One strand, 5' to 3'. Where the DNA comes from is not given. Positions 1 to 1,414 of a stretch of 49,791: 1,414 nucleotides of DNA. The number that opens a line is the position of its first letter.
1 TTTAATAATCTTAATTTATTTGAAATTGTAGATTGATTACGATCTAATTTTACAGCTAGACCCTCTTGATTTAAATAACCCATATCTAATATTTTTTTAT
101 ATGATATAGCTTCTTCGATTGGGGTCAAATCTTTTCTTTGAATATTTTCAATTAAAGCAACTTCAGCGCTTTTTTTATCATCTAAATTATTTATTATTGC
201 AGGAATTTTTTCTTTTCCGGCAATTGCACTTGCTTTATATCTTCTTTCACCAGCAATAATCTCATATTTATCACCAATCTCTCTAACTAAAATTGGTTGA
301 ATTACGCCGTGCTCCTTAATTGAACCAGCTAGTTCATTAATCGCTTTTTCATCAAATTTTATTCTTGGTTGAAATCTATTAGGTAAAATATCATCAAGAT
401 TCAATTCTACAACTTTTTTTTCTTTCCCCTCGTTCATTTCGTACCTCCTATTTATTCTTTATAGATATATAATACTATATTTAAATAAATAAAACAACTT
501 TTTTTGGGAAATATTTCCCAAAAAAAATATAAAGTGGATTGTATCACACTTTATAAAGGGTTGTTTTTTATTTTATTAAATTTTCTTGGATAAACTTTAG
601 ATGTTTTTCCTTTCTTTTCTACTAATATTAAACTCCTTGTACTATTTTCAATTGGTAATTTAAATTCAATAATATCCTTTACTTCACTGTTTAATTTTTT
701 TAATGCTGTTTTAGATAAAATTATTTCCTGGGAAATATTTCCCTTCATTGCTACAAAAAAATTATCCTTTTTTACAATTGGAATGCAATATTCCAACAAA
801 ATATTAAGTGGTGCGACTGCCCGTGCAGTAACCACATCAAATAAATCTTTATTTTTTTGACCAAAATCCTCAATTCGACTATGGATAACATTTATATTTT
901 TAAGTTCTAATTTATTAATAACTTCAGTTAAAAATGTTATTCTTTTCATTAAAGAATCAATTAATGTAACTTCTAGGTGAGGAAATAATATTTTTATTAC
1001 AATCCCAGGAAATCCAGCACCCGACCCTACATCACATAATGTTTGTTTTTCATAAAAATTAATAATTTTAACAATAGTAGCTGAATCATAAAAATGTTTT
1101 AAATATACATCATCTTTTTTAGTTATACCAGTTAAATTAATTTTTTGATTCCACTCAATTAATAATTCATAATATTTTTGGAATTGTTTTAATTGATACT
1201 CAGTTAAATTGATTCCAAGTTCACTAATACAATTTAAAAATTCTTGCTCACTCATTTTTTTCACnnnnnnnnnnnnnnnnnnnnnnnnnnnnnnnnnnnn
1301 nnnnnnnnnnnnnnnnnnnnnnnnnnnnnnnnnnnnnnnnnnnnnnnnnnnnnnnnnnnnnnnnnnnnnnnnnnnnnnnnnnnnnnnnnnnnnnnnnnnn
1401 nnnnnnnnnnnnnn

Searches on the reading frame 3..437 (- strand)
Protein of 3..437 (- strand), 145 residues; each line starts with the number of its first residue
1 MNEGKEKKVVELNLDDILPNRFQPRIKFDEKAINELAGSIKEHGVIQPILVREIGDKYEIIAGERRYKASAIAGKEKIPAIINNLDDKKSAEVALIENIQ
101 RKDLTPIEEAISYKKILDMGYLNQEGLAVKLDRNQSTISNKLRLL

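Call 9: search_protein_families(library=pfam, proteins=[window:3-437:-])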
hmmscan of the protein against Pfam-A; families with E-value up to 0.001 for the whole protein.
window:3-437:- (145 aa): 2 families
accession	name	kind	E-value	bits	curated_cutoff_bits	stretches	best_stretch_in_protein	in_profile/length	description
PF02195.25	ParB_N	-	6.6e-34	116.3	26.3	1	8-100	2-95/95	ParB N-terminal domain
PF17762.8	HTH_ParB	-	2.5e-10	40.8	22.6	1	102-145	1-44/102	ParB HTH domain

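Call 22: search_protein_families(library=ncbifam, proteins=[window:3-437:-], max_evalue=0.001)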
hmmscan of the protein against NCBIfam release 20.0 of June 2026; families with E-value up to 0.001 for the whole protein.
window:3-437:- (145 aa): 8 families
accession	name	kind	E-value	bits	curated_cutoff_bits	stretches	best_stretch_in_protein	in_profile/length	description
TIGR04285.1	nucleoid_noc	exception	1e-59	202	315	1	8-145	1-138/255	nucleoid occlusion protein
TIGR00180.1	parB_part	domain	1.9e-46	158.2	58.45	1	7-145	3-144/186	ParB/RepB/Spo0J family partition protein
TIGR03734.1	PRTRC_parB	hypoth_equivalog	1.5e-29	103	278.6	1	23-145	7-134/555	PRTRC system ParB family protein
TIGR03454.1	partition_RepB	equivalog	6.5e-21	75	201.5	1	7-142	62-198/325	plasmid partitioning protein RepB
NF010406.0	PRK13832.1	subfamily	1.1e-13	50.6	640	1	25-145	21-142/578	plasmid partitioning protein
NF010440.0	PRK13866.1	equivalog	4.1e-11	42.6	522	1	9-121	65-180/336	plasmid partitioning protein RepB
NF053625.1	SerKinSerKArch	equivalog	0.00014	21.1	380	1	20-85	22-90/244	ADP-dependent L-serine kinase SerK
NF010252.0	PRK13698.1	equivalog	0.00054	18.9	274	1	29-100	85-155/323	ParB/RepB/Spo0J family plasmid partition protein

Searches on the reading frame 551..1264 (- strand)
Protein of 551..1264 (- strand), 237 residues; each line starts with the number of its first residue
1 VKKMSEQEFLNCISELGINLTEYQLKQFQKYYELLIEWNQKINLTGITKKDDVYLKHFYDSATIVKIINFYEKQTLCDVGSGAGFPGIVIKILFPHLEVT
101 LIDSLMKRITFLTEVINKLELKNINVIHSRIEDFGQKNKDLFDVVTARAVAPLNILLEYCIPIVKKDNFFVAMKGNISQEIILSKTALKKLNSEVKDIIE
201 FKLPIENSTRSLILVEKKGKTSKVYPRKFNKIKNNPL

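Call 8: find_encoding_contigs(protein=window:551-1264:-, flank=10000, max_places=6)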
Protein window:551-1264:- (237 aa): no gene with exactly this product is on record in the collection.

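Call 9: search_protein_families(library=pfam, proteins=[window:551-1264:-])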
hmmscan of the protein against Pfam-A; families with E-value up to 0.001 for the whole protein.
window:551-1264:- (237 aa): 3 families
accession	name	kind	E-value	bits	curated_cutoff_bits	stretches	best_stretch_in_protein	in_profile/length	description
PF02527.21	GidB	-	2.9e-55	186.9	27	1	24-198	1-173/184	rRNA small subunit methyltransferase G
PF13847.12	Methyltransf_31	-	1e-08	35.4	27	1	74-154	5-85/145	Methyltransferase domain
PF05175.20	MTS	-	1.3e-05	25.3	23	1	49-135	6-94/170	Methyltransferase small domain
